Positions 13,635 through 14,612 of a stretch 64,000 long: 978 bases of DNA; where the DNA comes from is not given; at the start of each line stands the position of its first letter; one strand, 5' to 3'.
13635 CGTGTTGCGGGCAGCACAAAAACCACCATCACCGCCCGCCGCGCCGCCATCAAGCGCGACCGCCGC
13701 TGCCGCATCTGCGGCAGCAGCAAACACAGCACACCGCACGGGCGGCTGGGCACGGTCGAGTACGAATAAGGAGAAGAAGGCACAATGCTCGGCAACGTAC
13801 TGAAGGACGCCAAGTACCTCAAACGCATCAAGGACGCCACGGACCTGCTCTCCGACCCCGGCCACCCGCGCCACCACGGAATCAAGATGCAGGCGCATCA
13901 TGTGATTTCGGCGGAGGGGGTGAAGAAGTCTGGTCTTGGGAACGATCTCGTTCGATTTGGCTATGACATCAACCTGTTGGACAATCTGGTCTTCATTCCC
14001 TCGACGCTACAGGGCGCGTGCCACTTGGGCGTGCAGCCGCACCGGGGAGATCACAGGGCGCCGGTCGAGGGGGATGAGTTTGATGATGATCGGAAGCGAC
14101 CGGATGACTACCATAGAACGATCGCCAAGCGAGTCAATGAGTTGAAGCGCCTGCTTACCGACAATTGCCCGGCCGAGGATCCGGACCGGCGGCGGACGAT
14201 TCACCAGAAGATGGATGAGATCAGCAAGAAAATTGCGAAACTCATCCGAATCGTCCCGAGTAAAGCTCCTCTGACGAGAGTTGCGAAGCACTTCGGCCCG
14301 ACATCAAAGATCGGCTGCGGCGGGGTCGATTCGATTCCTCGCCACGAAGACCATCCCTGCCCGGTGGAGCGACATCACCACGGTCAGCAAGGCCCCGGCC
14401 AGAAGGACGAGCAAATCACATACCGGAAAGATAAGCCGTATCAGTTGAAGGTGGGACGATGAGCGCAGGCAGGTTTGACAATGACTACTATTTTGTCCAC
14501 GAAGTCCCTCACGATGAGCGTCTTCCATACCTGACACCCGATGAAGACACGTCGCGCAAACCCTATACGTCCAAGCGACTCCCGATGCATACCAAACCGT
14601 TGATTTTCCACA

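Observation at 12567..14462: In-frame TAA separates the VgrG-linked carrier ORF from the AHH nuclease ORF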

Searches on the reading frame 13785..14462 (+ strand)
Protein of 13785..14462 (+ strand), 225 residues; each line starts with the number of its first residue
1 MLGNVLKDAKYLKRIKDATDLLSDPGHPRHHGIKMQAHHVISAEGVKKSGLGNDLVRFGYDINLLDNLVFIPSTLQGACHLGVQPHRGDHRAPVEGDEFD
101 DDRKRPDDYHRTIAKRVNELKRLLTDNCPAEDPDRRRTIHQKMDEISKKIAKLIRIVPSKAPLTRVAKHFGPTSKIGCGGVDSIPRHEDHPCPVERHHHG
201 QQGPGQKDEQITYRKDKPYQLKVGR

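Call 4: search_protein_families(library=pfam, proteins=[window:13785-14462:+], max_evalue=0.01)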
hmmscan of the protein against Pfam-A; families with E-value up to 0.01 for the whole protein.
window:13785-14462:+ (225 aa): 1 family
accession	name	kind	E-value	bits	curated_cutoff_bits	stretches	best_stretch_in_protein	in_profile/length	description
PF14412.12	AHH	-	3e-11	43.7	22.3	1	29-126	11-92/111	A nuclease family of the HNH/ENDO VII superfamily with conserved AHH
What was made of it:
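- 13785..14462 (+): ORF B, 225 aa, pI 9.4: stand-alone Tox-AHH (HNH/EndoVII) nuclease, the toxin. Pfam AHH 3e-11 (call 4).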

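Call 6: search_protein_families(library=ncbifam, proteins=[window:13785-14462:+], max_evalue=0.01)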
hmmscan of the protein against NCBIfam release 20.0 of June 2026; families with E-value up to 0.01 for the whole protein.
window:13785-14462:+ (225 aa): 0 families

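Call 8: find_homologous_proteins(query=window:13785-14462:+)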
Query window:13785-14462:+ (225 aa): 196 proteins with E <= 0.001 among 275 candidates; the best 120 are listed.
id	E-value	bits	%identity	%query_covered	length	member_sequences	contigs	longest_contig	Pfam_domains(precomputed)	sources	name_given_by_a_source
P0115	2.6e-150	517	100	100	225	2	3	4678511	PF14412.13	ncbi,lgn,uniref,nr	ncbi:AHH domain-containing protein [Nitrogeniibacter aestuarii]|uniref:AHH domain-containing protein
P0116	2.3e-125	435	86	100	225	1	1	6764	PF14412.13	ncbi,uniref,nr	ncbi:AHH domain-containing protein [Denitromonas iodatirespirans]|uniref:AHH domain-containing prote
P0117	5.0e-101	356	71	100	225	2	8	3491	PF14412.13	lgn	-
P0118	1.9e-92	328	66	100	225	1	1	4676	PF14412.13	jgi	jgi:hypothetical protein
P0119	1.6e-82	295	60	100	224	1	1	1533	PF14412.13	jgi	jgi:hypothetical protein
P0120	6.2e-82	293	62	100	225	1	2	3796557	PF14412.13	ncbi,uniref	ncbi:AHH domain-containing protein [Jeongeupia wiesaeckerbachi]|uniref:AHH domain-containing protein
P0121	1.4e-78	282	60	100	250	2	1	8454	PF14412.13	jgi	jgi:hypothetical protein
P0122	1.4e-78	282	58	100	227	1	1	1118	-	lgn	-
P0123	4.6e-78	280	58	100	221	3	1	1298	PF14412.13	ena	-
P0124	4.0e-77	277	59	100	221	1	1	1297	PF14412.13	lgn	-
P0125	3.9e-76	274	55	100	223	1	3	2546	PF14412.13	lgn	-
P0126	4.7e-76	274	56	100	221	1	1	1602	PF14412.13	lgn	-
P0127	4.8e-76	274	57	99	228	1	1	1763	PF14412.13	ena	-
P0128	2.6e-75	272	57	100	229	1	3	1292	PF14412.13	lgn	-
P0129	6.4e-75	270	57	100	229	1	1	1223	-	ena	-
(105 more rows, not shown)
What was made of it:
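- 196 AHH homologues are stand-alone (call 8).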

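Call 70: find_encoding_contigs(protein=P0115, flank=3000, max_places=5)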
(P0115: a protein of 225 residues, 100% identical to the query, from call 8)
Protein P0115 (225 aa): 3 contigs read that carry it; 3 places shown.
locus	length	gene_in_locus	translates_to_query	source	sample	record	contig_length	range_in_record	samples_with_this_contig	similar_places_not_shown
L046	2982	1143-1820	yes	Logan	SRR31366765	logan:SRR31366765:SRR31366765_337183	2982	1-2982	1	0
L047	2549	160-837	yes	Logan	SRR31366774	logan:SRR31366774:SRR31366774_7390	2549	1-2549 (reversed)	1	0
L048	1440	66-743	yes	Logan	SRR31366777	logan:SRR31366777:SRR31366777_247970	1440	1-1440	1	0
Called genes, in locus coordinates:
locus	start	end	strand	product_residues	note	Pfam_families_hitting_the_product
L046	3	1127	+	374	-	?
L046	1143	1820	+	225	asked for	PF14412:AHH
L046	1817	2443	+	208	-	-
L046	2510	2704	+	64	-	-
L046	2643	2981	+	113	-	?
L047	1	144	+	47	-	?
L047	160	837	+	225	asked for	PF14412:AHH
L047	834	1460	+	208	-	-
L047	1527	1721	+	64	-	-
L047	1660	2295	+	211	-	-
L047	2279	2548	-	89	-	?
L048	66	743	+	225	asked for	PF14412:AHH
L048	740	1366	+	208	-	-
